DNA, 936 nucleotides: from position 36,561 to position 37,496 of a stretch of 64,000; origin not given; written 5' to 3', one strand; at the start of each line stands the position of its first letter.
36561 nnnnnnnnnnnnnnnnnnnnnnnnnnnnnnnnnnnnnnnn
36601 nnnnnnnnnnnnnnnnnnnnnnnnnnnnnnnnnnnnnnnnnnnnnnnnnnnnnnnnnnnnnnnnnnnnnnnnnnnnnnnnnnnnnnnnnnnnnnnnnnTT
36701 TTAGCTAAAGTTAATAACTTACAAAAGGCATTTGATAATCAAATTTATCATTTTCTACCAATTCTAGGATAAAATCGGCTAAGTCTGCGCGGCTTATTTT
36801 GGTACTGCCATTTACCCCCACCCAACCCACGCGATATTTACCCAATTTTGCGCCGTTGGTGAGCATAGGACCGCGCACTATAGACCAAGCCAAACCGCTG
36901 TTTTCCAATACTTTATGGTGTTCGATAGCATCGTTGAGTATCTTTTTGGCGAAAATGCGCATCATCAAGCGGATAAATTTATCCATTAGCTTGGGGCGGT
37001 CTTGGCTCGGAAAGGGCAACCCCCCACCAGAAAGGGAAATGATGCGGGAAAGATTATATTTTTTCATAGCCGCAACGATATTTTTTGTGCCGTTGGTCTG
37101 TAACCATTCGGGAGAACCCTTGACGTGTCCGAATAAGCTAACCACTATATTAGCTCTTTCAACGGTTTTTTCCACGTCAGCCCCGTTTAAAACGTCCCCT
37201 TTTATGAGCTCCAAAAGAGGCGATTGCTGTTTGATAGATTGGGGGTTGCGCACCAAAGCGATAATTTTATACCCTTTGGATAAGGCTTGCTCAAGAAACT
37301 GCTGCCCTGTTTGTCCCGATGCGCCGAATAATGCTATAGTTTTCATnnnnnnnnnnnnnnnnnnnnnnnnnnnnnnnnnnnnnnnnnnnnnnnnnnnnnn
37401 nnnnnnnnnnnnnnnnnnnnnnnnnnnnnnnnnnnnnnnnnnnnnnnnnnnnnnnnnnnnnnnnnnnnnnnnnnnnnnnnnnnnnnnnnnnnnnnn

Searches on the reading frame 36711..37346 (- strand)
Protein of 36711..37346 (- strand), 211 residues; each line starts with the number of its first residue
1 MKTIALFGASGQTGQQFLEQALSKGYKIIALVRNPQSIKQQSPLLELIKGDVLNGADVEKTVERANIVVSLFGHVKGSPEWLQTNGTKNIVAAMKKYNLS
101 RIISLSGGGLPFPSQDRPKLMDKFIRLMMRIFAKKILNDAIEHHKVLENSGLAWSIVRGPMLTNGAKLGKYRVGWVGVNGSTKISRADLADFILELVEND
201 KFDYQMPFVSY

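Call 37: search_protein_families(library=pfam, proteins=[window:36711-37346:-], max_evalue=0.00001)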
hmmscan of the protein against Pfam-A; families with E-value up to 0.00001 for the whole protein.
window:36711-37346:- (211 aa): 3 families
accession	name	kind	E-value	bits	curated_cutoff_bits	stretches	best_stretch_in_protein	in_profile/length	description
PF13460.12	NAD_binding_10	-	5.8e-37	127.8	27.2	1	8-199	1-183/184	NAD(P)H-binding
PF05368.20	NmrA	-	1.1e-10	42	27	1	2-98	3-98/298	NmrA-like family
PF01370.27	Epimerase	-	1.3e-09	38.3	20.9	1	6-107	3-115/240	NAD dependent epimerase/dehydratase family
